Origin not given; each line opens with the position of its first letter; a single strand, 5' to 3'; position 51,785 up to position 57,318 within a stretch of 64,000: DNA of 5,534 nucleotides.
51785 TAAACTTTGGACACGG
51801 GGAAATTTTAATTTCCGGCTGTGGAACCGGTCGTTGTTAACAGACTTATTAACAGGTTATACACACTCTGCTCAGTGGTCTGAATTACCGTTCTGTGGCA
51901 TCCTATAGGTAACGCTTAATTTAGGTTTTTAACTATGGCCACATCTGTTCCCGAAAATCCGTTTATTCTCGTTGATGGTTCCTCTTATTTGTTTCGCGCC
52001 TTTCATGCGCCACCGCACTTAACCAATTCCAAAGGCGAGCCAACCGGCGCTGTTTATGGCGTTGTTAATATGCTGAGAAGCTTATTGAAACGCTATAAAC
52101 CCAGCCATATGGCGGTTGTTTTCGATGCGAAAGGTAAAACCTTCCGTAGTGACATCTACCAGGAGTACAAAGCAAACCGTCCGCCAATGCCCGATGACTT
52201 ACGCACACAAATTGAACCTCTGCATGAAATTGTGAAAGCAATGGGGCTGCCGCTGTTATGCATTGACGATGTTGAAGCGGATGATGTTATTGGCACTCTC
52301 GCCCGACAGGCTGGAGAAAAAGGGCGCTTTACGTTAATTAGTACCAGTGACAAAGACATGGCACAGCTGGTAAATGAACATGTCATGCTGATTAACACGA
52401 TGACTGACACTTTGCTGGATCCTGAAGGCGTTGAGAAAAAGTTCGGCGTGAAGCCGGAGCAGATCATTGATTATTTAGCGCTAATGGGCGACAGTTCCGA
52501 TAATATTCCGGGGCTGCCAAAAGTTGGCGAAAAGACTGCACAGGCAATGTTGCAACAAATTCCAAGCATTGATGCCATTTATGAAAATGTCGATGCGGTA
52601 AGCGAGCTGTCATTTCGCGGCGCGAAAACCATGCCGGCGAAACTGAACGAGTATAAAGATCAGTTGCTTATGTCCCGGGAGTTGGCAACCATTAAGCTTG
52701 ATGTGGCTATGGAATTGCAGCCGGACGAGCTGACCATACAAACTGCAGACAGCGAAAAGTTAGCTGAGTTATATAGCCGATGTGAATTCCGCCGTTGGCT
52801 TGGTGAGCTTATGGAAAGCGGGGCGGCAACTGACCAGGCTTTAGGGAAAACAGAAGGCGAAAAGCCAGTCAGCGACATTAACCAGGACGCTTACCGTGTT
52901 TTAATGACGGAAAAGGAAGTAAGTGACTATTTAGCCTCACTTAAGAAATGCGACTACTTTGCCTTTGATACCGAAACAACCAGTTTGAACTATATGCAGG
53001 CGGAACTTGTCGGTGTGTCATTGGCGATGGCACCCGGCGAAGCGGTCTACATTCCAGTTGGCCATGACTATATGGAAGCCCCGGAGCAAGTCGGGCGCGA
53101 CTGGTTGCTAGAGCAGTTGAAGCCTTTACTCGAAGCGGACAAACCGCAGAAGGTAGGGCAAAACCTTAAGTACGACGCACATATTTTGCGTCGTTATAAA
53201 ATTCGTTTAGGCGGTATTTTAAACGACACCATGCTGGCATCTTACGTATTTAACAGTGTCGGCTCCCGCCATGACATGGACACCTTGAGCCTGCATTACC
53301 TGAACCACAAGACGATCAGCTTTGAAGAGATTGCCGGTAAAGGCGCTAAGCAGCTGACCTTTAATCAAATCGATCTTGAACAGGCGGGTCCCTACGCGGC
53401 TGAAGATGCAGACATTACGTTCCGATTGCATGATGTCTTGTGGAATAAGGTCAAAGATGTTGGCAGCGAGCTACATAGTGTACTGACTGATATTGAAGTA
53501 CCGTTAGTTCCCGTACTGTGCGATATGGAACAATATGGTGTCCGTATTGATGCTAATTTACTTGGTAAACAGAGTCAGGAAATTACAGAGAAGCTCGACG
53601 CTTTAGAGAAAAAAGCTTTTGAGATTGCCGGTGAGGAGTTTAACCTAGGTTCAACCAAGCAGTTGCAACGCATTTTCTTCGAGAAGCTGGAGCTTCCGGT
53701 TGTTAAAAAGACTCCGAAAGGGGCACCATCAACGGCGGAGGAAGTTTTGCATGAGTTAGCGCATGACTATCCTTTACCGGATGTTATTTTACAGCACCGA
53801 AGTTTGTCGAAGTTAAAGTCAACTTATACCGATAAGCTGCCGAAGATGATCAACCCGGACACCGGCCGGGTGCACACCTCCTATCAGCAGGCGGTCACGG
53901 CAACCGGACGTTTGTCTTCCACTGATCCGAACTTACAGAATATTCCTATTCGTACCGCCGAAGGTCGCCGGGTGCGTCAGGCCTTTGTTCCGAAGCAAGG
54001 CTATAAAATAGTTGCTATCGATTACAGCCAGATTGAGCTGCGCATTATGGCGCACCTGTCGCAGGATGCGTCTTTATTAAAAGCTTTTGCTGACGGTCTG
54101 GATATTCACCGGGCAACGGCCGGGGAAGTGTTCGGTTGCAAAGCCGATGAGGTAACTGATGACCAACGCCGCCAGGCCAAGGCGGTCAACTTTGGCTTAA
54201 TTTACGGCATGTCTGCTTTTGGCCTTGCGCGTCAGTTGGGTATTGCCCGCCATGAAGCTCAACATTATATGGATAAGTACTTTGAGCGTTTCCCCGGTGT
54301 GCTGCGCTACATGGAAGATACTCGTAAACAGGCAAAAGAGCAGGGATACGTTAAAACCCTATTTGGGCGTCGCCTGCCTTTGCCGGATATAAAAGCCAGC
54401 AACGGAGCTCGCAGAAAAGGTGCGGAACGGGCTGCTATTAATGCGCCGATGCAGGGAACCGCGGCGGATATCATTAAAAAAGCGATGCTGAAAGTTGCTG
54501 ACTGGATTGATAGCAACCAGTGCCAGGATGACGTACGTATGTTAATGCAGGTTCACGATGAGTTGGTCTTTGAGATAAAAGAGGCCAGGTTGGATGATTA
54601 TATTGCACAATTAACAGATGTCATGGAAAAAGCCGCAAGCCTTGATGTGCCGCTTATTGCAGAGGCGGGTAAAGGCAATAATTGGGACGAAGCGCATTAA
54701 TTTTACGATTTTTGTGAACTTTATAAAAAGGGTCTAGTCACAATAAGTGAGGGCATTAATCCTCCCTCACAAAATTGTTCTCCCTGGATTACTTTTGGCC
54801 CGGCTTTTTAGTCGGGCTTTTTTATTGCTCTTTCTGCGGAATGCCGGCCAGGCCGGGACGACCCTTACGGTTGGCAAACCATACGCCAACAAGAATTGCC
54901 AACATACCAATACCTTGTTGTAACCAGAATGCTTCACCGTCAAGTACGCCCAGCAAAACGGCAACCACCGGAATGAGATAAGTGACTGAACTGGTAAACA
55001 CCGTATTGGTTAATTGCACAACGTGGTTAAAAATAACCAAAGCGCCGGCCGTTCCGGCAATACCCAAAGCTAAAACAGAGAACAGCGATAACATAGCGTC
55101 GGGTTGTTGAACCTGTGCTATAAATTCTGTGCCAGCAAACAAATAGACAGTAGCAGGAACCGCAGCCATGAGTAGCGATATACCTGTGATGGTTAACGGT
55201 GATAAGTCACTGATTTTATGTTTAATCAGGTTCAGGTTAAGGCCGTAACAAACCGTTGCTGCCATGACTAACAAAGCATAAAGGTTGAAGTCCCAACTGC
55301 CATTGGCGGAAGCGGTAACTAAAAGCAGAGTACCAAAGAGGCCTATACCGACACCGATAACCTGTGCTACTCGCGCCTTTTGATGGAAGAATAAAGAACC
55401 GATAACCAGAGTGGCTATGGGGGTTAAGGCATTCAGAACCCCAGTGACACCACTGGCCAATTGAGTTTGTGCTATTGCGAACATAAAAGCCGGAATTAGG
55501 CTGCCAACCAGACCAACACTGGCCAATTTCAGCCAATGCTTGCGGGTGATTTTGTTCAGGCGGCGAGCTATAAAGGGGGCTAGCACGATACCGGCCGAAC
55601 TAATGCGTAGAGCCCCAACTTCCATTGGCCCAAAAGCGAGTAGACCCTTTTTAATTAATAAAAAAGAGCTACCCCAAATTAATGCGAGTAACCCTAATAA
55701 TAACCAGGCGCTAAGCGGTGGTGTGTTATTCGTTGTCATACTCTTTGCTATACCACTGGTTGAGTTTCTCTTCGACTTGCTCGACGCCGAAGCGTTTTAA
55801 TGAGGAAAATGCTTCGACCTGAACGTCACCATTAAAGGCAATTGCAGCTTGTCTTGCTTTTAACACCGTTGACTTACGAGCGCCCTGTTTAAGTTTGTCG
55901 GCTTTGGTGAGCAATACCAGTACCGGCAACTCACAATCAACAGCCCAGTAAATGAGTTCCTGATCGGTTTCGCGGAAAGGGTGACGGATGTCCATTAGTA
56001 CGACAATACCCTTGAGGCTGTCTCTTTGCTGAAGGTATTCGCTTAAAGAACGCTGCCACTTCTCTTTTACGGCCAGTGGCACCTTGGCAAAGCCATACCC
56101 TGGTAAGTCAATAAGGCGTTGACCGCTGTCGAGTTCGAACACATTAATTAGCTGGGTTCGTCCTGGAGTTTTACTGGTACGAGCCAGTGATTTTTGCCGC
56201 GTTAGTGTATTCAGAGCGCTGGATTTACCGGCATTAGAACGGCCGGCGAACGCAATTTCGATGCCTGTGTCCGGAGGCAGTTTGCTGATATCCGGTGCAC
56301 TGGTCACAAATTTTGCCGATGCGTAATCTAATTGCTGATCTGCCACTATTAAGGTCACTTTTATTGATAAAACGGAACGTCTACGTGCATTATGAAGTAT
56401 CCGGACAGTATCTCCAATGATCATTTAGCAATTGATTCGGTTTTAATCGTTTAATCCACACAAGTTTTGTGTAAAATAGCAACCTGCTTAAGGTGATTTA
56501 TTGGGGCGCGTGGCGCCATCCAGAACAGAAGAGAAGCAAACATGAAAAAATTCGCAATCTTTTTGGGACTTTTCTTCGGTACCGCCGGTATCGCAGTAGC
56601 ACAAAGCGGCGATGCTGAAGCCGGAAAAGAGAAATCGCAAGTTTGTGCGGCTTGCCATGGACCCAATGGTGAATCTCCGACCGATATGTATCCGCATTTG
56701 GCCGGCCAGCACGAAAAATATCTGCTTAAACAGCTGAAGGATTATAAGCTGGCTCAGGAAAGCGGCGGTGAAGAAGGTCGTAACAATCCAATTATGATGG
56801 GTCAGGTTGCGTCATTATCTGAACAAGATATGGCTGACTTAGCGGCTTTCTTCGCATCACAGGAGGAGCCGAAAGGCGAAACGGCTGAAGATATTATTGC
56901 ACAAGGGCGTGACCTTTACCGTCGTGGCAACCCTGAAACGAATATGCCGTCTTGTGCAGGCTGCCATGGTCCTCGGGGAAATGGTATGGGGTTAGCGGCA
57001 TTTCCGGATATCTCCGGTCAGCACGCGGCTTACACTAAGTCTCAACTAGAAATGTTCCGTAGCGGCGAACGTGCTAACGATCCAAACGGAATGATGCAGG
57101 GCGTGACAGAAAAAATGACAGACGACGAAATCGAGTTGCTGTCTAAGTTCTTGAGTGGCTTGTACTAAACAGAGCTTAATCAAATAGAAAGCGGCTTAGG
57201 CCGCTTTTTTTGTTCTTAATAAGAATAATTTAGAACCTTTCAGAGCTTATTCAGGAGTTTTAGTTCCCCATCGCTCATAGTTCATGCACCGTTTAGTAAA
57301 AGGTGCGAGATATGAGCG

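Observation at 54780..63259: Putative sRNA-sponge pair: perfect 12-nt complement between two intergenic RNA candidates 8.5 kb apart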

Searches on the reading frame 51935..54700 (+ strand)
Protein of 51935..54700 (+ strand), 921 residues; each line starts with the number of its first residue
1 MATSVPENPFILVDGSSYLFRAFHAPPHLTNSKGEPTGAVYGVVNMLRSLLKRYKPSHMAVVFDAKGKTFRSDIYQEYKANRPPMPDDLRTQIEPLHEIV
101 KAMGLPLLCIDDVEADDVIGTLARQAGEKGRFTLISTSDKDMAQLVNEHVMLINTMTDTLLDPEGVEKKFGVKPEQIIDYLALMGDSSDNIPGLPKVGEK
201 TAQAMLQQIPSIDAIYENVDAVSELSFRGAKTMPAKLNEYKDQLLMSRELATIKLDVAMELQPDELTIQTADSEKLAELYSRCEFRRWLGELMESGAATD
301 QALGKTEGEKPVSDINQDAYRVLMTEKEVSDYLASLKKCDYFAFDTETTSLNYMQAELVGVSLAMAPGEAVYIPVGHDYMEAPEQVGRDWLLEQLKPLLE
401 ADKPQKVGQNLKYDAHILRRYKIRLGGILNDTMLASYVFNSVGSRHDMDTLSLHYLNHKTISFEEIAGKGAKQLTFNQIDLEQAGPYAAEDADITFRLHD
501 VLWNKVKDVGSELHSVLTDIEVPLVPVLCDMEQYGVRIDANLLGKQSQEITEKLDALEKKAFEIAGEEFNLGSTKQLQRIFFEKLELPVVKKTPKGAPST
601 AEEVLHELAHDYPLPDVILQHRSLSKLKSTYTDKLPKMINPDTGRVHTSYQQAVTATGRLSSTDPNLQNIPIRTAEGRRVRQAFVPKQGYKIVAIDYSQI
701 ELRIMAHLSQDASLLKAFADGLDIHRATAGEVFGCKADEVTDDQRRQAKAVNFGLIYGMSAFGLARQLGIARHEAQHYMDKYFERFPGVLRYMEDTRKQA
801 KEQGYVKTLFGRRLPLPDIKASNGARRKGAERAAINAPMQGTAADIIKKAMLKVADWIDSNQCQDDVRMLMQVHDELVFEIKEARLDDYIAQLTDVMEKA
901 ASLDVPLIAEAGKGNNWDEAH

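Call 29: search_protein_families(library=ncbifam, proteins=[window:51935-54700:+], max_evalue=0.00001)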
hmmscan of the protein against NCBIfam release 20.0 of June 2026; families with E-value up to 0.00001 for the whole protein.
window:51935-54700:+ (921 aa): 14 families
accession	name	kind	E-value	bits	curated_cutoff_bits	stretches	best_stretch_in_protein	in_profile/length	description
NF004397.1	PRK05755.1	equivalog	0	1213.2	720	1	9-921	2-889/889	DNA polymerase I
TIGR00593.1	pola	equivalog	4e-288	958.6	600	1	11-921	2-890/890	DNA polymerase I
NF011539.0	PRK14975.1-3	equivalog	2.7e-100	336.5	640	1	312-919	39-627/628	bifunctional 3'-5' exonuclease/DNA polymerase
NF011545.0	PRK14976.1-2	equivalog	3.1e-92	308.9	434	1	7-285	6-285/287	5'-3' exonuclease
NF038380.1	phage_DpoZ_1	exception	4.1e-74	250.1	500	1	340-920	3-605/607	aminoadenine-incorporating DNA polymerase DpoZ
NF011541.0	PRK14975.2-1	equivalog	2.8e-73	247.3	871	1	340-919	20-635/645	bifunctional 3'-5' exonuclease/DNA polymerase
NF011540.0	PRK14975.1-4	equivalog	3.4e-70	237.2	601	1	324-903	7-556/576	bifunctional 3'-5' exonuclease/DNA polymerase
NF011547.0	PRK14976.1-4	equivalog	4.8e-65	219.7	305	1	10-288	4-284/291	5'-3' exonuclease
NF011542.0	PRK14975.2-2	equivalog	2.1e-52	178.3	1061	2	635-919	493-789/802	bifunctional 3'-5' exonuclease/DNA polymerase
NF007017.0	PRK09482.1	equivalog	2.9e-49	168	261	1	34-266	25-252/257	flap endonuclease Xni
NF011543.0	PRK14975.2-3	equivalog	4.2e-48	164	1139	1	629-918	526-836/853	bifunctional 3'-5' exonuclease/DNA polymerase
NF011546.0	PRK14976.1-3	equivalog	3.6e-46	157.8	347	1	9-291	4-289/297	5'-3' exonuclease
NF038381.1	phage_DpoZ_2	exception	1.3e-18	66.7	350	1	526-766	320-580/754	aminoadenine-incorporating DNA polymerase DpoZ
NF011538.0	PRK14975.1-1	equivalog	1.7e-17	63.1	389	1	600-903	244-534/557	bifunctional 3'-5' exonuclease/DNA polymerase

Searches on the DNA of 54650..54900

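Call 5: search_rna_families(source=window, start=54650, end=54900, threshold=evalue, max_evalue=10, show_alignments=3)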
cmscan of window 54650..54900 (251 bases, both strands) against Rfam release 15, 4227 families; matches with E-value up to 10: 24.
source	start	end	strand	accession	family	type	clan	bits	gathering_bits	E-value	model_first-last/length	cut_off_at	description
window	54767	54825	+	RF02837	anti-hemB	Gene; sRNA;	-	28.7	49.5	4.7e-05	1-81/81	no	Burkholderia RNA 7 (anti-hemB)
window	54757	54833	+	RF00519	suhB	Gene; sRNA;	CL00108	26.5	41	0.001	1-77/77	no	Makes More Granules Regulator RNA (mmgR)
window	54747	54825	+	RF02651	SorY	Gene; sRNA;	-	26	111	0.0016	1-83/83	no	Singlet oxygen resistance RNA Y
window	54717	54827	+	RF00034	RprA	Gene; sRNA;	-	23.9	70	1.1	1-108/108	no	RprA RNA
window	54697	54826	+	RF00444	PrrF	Gene; sRNA;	-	22.5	90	0.072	1-150/150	no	PrrF RNA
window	54734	54825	+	RF01808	MicX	Gene; sRNA;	-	21.9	75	0.0056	1-194/194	no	MicX Vibrio cholerae sRNA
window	54672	54825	+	RF00022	GcvB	Gene;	-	21.4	42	0.0067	1-204/204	no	GcvB RNA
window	54718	54823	+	RF02766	Ysr49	Gene; sRNA;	-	19.4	95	0.11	1-124/124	no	Yersinia sRNA 49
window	54776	54825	+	RF02278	Betaproteobacteria_toxic_sRNA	Gene; sRNA;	-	19.1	50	0.11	1-64/64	no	Betaproteobacteria toxic small RNA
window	54748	54826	+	RF02869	ncS025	Gene; sRNA;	-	18.5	46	0.35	1-85/85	no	Burkholderia sRNA 25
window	54752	54835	+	RF02732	JA04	Gene; sRNA;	-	17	81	5.2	1-81/81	no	Aggregatibacter sRNA JA04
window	54721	54817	+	RF01457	rli22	Gene; sRNA;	CL00114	16.9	80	1.9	1-111/111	no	Listeria sRNA rli22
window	54692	54835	+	RF02579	tsr26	Gene; sRNA;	-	16.9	141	4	1-122/122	no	S. aureus tsr26 small RNA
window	54776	54825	+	RF02399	NsiR1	Gene; sRNA;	-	16.8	39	0.47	1-60/60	no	Nitrogen stress-induced RNA 1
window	54749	54824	+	RF00057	RyhB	Gene; sRNA;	-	16.4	55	1.1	1-67/67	no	RyhB RNA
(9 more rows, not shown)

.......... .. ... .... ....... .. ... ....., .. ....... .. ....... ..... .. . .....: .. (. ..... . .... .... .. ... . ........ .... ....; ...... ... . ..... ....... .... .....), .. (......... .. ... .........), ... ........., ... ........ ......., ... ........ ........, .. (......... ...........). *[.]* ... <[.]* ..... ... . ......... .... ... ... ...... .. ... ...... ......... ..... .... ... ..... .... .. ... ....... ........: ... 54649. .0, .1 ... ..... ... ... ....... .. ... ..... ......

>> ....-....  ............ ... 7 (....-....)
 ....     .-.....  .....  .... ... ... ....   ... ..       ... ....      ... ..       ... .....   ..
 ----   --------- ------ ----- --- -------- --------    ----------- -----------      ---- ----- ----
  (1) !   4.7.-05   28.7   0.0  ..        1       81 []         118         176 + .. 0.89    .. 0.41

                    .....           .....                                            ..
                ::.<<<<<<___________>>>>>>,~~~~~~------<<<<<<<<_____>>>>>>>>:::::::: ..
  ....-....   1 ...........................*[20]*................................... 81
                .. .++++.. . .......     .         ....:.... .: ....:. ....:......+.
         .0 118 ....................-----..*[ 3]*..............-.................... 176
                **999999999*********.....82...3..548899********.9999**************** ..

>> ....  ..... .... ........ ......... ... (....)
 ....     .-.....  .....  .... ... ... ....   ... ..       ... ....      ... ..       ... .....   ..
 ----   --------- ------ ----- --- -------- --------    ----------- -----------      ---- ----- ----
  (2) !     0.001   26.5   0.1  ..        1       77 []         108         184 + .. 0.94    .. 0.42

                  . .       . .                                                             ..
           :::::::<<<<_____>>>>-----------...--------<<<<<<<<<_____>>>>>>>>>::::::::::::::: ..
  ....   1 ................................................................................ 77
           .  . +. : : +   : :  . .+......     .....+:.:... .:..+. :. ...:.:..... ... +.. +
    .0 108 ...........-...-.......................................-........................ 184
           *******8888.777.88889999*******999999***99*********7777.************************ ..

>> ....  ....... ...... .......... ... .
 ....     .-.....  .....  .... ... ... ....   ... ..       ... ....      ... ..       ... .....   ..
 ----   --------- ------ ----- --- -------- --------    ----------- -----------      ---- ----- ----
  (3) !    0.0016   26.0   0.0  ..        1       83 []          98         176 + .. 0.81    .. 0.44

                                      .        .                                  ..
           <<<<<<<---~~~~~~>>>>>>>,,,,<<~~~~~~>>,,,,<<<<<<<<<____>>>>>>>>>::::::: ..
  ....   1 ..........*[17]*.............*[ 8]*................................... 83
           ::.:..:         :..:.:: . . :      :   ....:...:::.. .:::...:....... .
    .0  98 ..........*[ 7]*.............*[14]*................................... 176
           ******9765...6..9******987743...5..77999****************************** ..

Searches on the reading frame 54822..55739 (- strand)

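Call 29: search_protein_families(library=ncbifam, proteins=[window:54822-55739:-], max_evalue=0.00001)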
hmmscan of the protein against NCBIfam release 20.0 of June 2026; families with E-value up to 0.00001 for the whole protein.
window:54822-55739:- (305 aa): 3 families
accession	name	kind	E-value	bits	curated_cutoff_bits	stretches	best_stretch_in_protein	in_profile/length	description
NF008432.0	PRK11272.1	equivalog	1.6e-19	70.2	270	1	15-287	15-283/294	drug/metabolite exporter YedA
TIGR00950.1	2A78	equivalog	4.1e-19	69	230.2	1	22-286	1-263/264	carboxylate/amino acid/amine transporter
NF008523.0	PRK11453.1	equivalog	9.4e-08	32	472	1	16-287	10-283/299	O-acetylserine/cysteine exporter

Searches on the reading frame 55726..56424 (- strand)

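Call 29: search_protein_families(library=ncbifam, proteins=[window:55726-56424:-], max_evalue=0.00001)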
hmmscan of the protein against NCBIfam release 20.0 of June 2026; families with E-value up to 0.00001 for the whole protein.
window:55726-56424:- (232 aa): 9 families
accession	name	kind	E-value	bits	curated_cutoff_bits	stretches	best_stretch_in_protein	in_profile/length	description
TIGR03598.1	GTPase_YsxC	equivalog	1.6e-71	239.9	124.45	1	37-221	1-185/186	ribosome biogenesis GTP-binding protein YihA/YsxC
TIGR03594.1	GTPase_EngA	equivalog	7.9e-15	54.8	306.7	1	51-227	172-348/432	ribosome biogenesis GTPase Der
NF003255.0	PRK04213.1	equivalog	2.7e-14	53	164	1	52-180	7-145/204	GTP-binding protein EngB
NF000908.1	PRK00089.1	equivalog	4.5e-11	42.6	237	1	57-224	6-166/291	GTPase Era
TIGR03918.1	GTP_HydF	equivalog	7.6e-10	38.2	325.55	1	55-220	8-170/392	[FeFe] hydrogenase H-cluster maturation GTPase HydF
TIGR03596.1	GTPase_YlqF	equivalog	4.1e-08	32.9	208.2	1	55-110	119-173/276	ribosome biogenesis GTPase YlqF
TIGR03597.1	GTPase_YqeH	equivalog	1.5e-07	30.9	297.4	0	55-110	156-215/361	ribosome biogenesis GTPase YqeH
TIGR00450.1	mnmE_trmE_thdF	equivalog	1.9e-07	30.5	252.6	1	52-230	207-372/446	tRNA uridine-5-carboxymethylaminomethyl(34) synthesis GTPase MnmE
TIGR00231.1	small_GTP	domain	7.9e-07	29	42.5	1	54-183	3-127/164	GTP-binding protein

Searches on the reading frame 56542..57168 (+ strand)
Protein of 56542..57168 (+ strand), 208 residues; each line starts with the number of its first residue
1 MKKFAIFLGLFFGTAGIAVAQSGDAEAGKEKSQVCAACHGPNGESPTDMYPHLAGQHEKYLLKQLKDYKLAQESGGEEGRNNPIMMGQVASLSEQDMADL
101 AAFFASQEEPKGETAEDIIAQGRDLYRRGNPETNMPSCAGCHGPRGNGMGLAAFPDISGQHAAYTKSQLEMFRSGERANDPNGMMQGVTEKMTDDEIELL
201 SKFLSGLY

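Call 29: search_protein_families(library=ncbifam, proteins=[window:56542-57168:+], max_evalue=0.00001)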
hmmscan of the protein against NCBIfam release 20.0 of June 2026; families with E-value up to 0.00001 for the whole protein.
window:56542-57168:+ (208 aa): 3 families
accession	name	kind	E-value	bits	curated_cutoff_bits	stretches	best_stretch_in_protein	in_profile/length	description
NF049874.1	PdsA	exception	1e-11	45.1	330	1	22-107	116-197/198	periplasmic diheme shuttle PdsA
TIGR00782.1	ccoP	equivalog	3.3e-08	33.2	179.95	1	33-205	116-279/285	cytochrome-c oxidase, cbb3-type subunit III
NF050122.1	bc1_QcrC_actin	exception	4e-06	26.3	200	0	22-151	38-160/253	cytochrome bc1 complex diheme cytochrome c subunit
